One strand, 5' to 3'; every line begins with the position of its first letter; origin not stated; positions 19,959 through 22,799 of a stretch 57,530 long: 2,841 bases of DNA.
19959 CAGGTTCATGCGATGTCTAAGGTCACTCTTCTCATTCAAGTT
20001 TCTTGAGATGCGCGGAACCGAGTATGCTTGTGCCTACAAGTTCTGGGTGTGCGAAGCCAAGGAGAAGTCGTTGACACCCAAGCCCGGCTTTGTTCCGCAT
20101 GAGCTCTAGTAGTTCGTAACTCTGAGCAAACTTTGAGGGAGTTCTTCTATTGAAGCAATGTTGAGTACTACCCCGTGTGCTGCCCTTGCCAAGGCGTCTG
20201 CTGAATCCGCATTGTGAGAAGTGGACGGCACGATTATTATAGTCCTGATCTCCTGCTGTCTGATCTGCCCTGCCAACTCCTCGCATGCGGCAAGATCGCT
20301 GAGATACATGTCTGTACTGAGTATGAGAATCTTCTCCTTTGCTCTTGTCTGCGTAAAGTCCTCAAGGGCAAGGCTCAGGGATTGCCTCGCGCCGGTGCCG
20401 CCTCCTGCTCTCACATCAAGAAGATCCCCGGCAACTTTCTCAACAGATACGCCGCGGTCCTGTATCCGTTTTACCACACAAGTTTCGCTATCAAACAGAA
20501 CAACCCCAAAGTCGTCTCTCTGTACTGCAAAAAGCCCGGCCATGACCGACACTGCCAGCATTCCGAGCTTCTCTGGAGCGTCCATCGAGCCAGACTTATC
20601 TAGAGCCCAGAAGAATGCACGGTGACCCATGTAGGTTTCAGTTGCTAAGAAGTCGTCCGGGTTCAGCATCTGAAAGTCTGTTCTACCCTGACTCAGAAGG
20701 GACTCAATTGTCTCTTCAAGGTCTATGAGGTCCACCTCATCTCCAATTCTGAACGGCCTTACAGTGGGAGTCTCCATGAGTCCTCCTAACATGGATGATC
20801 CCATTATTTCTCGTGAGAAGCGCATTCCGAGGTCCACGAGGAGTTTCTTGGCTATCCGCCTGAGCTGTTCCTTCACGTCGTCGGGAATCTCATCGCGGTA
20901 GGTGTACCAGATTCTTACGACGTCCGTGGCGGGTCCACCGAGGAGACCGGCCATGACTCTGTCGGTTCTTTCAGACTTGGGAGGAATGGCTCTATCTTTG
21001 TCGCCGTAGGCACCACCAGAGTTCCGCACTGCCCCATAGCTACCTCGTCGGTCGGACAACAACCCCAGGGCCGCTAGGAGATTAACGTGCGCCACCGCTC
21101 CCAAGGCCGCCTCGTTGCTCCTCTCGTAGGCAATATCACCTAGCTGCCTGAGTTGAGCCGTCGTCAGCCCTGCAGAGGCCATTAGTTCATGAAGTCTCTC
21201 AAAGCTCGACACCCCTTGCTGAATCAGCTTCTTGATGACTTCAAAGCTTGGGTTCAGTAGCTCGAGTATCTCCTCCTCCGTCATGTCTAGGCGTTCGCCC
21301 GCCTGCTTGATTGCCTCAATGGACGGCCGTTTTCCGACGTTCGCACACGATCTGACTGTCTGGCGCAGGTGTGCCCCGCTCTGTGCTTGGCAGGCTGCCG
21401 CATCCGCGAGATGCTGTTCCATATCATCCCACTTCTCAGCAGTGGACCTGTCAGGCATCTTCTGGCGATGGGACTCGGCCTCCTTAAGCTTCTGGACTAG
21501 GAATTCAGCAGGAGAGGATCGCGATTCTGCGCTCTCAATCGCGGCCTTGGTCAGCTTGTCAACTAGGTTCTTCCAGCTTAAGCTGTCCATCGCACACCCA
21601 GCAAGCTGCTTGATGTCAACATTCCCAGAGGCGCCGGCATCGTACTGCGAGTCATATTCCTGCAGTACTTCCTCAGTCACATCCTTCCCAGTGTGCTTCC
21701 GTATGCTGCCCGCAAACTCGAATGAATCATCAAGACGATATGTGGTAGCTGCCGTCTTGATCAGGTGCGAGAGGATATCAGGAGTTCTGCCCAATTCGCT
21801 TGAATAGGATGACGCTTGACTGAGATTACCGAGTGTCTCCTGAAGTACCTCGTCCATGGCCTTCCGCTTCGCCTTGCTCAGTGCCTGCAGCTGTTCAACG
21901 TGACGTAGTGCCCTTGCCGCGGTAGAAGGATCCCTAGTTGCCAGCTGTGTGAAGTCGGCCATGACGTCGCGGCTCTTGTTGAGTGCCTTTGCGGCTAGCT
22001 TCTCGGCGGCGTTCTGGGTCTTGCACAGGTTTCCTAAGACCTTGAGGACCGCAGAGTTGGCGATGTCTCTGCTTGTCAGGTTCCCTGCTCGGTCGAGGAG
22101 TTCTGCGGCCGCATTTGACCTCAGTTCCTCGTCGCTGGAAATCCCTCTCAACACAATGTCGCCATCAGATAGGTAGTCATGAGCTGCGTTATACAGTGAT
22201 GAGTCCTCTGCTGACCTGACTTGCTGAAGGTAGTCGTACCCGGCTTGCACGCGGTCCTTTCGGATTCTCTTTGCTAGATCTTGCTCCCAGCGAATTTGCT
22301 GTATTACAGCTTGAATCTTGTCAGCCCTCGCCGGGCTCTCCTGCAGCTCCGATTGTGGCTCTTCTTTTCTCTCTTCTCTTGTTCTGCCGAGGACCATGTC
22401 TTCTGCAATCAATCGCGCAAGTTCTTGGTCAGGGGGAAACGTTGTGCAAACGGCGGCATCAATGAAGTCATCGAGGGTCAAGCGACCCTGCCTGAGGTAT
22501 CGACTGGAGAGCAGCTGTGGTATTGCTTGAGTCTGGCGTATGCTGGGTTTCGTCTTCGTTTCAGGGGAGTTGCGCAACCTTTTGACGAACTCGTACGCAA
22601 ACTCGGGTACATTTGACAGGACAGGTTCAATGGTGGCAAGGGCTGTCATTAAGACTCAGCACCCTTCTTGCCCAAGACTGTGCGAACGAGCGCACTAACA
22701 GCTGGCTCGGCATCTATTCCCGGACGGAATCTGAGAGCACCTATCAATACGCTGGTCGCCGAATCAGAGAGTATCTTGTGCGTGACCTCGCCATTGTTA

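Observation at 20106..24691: PLP enzyme, MoxR/CbbQ-type AAA+, and an 847-aa vWA protein apparently in one minus-strand operon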

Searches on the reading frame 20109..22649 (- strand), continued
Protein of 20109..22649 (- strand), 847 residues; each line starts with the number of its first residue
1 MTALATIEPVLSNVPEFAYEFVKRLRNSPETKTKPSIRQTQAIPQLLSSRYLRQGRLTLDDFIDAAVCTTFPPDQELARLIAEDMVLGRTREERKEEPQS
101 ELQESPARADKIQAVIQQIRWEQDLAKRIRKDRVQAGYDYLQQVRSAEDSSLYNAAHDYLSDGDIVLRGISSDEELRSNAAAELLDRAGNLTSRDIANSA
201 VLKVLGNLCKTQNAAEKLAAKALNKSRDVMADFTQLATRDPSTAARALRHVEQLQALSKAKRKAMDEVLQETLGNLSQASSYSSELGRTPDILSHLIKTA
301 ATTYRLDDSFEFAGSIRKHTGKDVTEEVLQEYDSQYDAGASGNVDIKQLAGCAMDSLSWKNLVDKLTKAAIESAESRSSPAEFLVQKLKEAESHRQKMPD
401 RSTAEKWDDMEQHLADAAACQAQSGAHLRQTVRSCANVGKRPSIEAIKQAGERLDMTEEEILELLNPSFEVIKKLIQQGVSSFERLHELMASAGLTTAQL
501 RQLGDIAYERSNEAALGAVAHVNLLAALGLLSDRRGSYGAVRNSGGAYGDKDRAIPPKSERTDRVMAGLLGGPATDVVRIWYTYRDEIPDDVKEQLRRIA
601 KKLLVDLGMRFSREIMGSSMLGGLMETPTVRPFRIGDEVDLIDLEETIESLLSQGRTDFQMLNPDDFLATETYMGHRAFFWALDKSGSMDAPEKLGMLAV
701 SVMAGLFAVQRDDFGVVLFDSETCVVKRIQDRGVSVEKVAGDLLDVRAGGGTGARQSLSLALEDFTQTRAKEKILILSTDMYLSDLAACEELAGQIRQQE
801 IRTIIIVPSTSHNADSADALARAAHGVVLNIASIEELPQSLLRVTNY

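Call 80: find_homologous_proteins(query=A3, max_evalue=0.001)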
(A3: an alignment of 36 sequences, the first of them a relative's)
Query A3 (36 sequences) (784 aa, profile of the alignment): 266 proteins with E <= 0.001 among 8000 candidates; the best 120 are listed.
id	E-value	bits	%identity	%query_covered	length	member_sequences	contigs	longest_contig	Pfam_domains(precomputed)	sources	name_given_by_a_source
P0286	0.0e+0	1339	80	100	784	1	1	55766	-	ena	-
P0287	0.0e+0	1337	79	100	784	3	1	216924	-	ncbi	ncbi:MAG: hypothetical protein ACFE9X_01060 [Promethearchaeota archaeon]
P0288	0.0e+0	1337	79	100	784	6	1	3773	-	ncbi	-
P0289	0.0e+0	1332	79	100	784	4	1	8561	-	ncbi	ncbi:MAG: hypothetical protein ACFE9I_17005 [Candidatus Hermodarchaeota archaeon]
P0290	0.0e+0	1332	83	100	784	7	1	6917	-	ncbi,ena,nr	ncbi:MAG: hypothetical protein KAW51_07730 [Candidatus Lokiarchaeota archaeon]|nr:hypothetical prote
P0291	0.0e+0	1330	98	100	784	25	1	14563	-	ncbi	-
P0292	0.0e+0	1323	83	100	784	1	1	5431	-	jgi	-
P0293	0.0e+0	1323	79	100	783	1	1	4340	-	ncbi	ncbi:MAG: hypothetical protein ACFE75_10835 [Candidatus Hodarchaeota archaeon]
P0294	0.0e+0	1322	78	100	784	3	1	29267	-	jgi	-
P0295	0.0e+0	1321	69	100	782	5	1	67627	-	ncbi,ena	-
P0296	0.0e+0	1321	76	100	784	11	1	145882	-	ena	-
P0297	0.0e+0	1321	70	98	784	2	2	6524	-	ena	-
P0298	0.0e+0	1321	82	100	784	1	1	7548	-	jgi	-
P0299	0.0e+0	1320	82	100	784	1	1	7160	-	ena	-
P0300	0.0e+0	1317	76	100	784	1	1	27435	-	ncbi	ncbi:MAG: hypothetical protein ACFE9M_00790 [Promethearchaeota archaeon]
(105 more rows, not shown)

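Call 92: search_protein_families(library=padloc, proteins=[window:20109-22649:-, L045:12473-14824:+], max_evalue=0.01)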
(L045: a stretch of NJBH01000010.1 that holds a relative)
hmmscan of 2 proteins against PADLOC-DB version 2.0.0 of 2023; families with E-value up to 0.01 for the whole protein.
window:20109-22649:- (847 aa): 0 families

L045:12473-14824:+ (784 aa): 0 families

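Call 94: find_encoding_contigs(protein=P0136, flank=8000, max_places=1)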
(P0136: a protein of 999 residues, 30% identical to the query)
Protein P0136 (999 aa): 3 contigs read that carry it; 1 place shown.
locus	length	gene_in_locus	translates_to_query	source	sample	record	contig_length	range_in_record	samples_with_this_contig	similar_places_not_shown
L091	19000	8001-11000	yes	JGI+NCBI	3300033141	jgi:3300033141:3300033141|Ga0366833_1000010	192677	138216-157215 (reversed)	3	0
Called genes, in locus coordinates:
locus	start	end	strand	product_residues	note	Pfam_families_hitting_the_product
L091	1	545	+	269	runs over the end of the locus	PF01925:TauE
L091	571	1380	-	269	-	PF01040:UbiA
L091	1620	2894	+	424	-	PF13237:Fer4_10, PF02754:CCG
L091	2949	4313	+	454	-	PF13183:Fer4_8 (weak), PF13237:Fer4_10 (weak), PF02754:CCG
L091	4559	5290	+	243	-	PF01442:Apolipoprotein (weak)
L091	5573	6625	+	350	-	PF04055:Radical_SAM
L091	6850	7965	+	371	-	PF01078:Mg_chelatase (faint), PF07726:AAA_3, PF07728:AAA_5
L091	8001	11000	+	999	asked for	PF05762:VWA_CoxE (weak), PF00092:VWA (weak), PF13519:VWA_2 (weak)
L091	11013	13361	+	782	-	-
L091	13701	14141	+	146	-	PF13279:4HBT_2, PF03061:4HBT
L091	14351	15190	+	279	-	PF00561:Abhydrolase_1, PF12146:Hydrolase_4, PF12697:Abhydrolase_6, PF08386:Abhydrolase_4 (weak)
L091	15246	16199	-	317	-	PF00892:EamA (weak)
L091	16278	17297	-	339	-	-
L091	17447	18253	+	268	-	-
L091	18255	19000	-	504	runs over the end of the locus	PF02629:CoA_binding, PF13380:CoA_binding_2, PF13607:Succ_CoA_lig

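Call 96: find_encoding_contigs(protein=P0133, flank=8000, max_places=1)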
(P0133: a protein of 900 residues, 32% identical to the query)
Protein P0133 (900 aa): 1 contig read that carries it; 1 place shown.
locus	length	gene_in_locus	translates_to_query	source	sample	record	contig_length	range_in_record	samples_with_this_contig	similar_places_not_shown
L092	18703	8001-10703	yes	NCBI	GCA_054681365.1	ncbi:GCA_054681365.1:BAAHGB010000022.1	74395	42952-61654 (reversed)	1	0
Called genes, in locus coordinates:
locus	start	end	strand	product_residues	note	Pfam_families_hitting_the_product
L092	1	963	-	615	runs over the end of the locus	-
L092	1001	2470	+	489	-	-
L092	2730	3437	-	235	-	PF02593:DUF166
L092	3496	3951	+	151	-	PF01022:HTH_5, PF12840:HTH_20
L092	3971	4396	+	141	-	-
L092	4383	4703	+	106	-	PF12838:Fer4_7 (faint), PF13187:Fer4_9 (faint), PF12797:Fer4_2 (faint), PF12837:Fer4_6 (weak), PF13237:Fer4_10 (weak), PF14697:Fer4_21 (weak)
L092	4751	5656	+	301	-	PF08859:DGC, PF01597:GCV_H, PF00364:Biotin_lipoyl (weak)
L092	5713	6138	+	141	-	PF08859:DGC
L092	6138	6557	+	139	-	PF08859:DGC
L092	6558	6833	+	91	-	-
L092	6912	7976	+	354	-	PF13401:AAA_22 (faint), PF01078:Mg_chelatase (faint), PF07726:AAA_3, PF07728:AAA_5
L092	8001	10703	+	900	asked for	PF05762:VWA_CoxE (weak), PF13519:VWA_2 (weak)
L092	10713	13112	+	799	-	-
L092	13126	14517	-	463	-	PF13347:MFS_2, PF07690:MFS_1, PF03209:PUCC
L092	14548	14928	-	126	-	-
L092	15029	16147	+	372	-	-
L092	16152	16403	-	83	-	-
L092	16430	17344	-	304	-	PF00795:CN_hydrolase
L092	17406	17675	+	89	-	-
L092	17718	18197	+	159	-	-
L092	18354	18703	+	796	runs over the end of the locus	PF13570:Beta-prop_ACSF4, PF25174:Beta-prop_THOC3 (weak), PF25175:Beta-prop_WDR5, PF13517:FG-GAP_3, PF25174:Beta-prop_THOC3 (weak), PF14783:BBS2_Mid (weak), PF23414:Beta-prop_EML_2 (weak), PF25292:Beta-prop_CGLA, +6 more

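Call 97: predict_structure(alignment_id=A5)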
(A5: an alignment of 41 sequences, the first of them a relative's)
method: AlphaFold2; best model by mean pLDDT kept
length: 784 residues; sequences in the alignment: 41
mean_pLDDT: 75.2   pTM: 0.45
mean pLDDT of the five models: 75.2, 72.7, 72.0, 71.0, 67.2
residues with pLDDT >= 90: 171; 70-90: 416; 50-70: 89; < 50: 108
segments of 3 or more residues with pLDDT < 50: 74-78, 113-115, 450-539, 553-557
pLDDT, mean of each block of 10 residues (from residue 1): 73 81 77 81 71 77 73 49 84 88 79 55 75 78 75 79 92 90 80 91 93 90 89 89 94 95 91 90 93 80 73 90 87 69 65 76 82 83 75 69 81 85 83 80 60 28 29 23 24 25 29 32 27 34 70 49 81 86 68 79 88 85 84 85 89 79 85 91 87 89 91 91 85 91 91 85 91 89 68
secondary structure, 60 per line:
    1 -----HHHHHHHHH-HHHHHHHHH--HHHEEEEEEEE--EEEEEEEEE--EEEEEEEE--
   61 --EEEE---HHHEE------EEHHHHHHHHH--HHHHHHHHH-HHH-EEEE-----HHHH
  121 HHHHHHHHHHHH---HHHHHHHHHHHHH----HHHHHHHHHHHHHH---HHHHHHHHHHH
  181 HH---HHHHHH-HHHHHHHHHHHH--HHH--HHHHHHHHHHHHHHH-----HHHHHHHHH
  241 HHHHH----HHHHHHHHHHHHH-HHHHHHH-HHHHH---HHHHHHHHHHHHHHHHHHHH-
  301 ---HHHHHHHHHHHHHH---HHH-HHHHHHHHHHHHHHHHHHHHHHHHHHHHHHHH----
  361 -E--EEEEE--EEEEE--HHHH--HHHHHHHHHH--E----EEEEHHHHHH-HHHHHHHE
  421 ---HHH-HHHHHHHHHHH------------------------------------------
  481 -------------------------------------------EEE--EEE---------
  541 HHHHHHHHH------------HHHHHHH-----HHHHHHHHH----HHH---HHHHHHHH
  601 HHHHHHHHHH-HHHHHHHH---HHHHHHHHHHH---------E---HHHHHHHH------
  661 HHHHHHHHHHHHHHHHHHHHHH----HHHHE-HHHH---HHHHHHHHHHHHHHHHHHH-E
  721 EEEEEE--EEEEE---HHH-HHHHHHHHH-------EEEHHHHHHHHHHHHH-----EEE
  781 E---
elements in order (helices of 4 or more, strands of 3 or more residues): H6-14 H16-24 E30-37 E40-48 E51-58 E63-66 H83-91 H94-102 E108-111 H117-132 H136-148 H153-166 H170-182 H186-191 H193-204 H212-226 H232-245 H250-262 H264-270 H272-276 H280-299 H304-317 H325-356 E365-369 E372-376 H379-382 H385-394 E402-405 H406-411 H413-419 H428-438 E524-526 E529-531 H541-549 H562-568 H574-582 H593-610 H612-619 H623-633 H647-654 H661-682 H687-690 H693-696 H700-718 E720-726 E729-733 H741-749 E757-759 H760-772 E778-781

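Call 128: fold_search(model_id=the predicted structure, library=pdb)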
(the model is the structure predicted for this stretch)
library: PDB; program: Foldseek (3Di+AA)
matches with E <= 10: 950; with E <= 0.001: 13
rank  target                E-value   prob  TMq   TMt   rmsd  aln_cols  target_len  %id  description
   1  6qt8                  1.2e-05  1.00  0.19  0.48  13.3       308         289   13  Crystal structure of Rea1-MIDAS domain from Chaetomium thermophilum (released 2019-08-07)
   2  9qhe_G                3.9e-05  1.00  0.18  0.55   9.7       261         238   16  NorQD complex state 2 from Jhaorihella thermophila (released 2026-03-25)
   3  9qh8_G                6.4e-05  1.00  0.18  0.52  10.1       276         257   14  reduced NorQ-NorD VWA domain complex from Paracoccus denitrificans (released 2026-03-25)
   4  8ql1_C                7.0e-05  1.00  0.20  0.57   6.7       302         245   13  Crystal structure of the human MDN1-MIDAS/NLE1-UBL complex (released 2025-04-09)
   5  9qhd_G                7.8e-05  1.00  0.18  0.51  10.4       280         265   16  NorQD complex state 1 from Jhaorihella thermophila (released 2026-03-25)
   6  9qhg_G                1.9e-04  1.00  0.18  0.54  11.7       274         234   17  NorQD complex state 4 from Jhaorihella thermophila (released 2026-03-25)
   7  8ql1_A                2.7e-04  1.00  0.20  0.59   8.5       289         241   13  Crystal structure of the human MDN1-MIDAS/NLE1-UBL complex (released 2025-04-09)
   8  8ql1_G                4.6e-04  1.00  0.19  0.57   7.9       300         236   13  Crystal structure of the human MDN1-MIDAS/NLE1-UBL complex (released 2025-04-09)
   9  9qh6_G                5.2e-04  1.00  0.18  0.47  10.2       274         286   15  NorQ in complex with NorD VWA domain from Paracoccus denitrificans (released 2026-03-25)
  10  7y4i_B                6.1e-04  0.97  0.12  0.13  27.2       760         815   11  Crystal structure of SPINDLY in complex with GDP (released 2022-12-07)
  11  3n2n_A                6.3e-04  1.00  0.18  0.72   3.6       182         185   19  The Crystal Structure of Tumor Endothelial Marker 8 (TEM8) extracellular domain (released 2011-01-05)
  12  8ga7                  7.3e-04  0.72  0.06  0.09  31.8       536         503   14  Geometrically programmable nanomaterial construction using regularized protein building blocks (released 2024-03-13)
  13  4cn8                  9.6e-04  1.00  0.18  0.36   3.4       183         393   21  Structure of proximal thread matrix protein 1 (PTMP1) from the mussel byssus (released 2014-03-12)
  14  8zmn                  1.1e-03  1.00  0.17  0.68   4.1       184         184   19  Crystal structure of ANTXR1 (released 2024-06-26)
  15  3ibs_A                1.2e-03  1.00  0.18  0.65   3.5       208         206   15  Crystal structure of conserved hypothetical protein BatB from Bacteroides thetaiotaomicron (released 2009-08-25)
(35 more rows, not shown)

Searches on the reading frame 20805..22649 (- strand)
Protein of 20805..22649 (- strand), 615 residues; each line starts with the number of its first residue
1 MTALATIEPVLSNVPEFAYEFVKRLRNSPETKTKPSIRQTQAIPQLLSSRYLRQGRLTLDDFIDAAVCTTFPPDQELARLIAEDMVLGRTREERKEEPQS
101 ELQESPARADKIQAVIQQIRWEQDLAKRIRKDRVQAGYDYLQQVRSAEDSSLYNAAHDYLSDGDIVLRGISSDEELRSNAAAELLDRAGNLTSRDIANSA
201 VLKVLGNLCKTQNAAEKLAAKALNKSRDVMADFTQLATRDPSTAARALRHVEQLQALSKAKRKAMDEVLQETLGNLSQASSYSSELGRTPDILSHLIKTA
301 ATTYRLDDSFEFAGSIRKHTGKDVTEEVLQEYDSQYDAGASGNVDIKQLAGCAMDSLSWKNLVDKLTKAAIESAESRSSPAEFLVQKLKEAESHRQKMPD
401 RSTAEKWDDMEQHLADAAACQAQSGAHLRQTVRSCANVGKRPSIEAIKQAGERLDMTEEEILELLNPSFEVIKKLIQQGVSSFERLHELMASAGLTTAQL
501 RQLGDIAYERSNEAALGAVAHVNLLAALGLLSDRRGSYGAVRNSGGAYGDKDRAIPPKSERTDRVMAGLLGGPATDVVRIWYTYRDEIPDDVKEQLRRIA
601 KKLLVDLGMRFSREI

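Call 13: search_protein_families(library=pfam, proteins=[window:20805-22649:-], max_evalue=10)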
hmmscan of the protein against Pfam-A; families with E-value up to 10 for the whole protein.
seq(615 aa): 5 families
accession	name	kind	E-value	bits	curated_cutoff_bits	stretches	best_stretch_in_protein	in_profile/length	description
PF24768.1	ARM_ARMC5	-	0.012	15.4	79.9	1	194-301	105-206/289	ARMC5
PF07878.17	RHH_5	-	0.11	12.6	26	0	589-601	9-21/43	CopG-like RHH_1 or ribbon-helix-helix domain, RHH_5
PF14748.11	P5CR_dimer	-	0.14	12.9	25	1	444-499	22-77/105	Pyrroline-5-carboxylate reductase dimerisation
PF20984.2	PT26-6P_helical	-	1.9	9.2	27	1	181-261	10-91/141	PT26-6P, helical domain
PF00482.28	T2SSF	-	2.4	8.6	25.2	0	423-502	10-79/125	Type II secretion system (T2SS), protein F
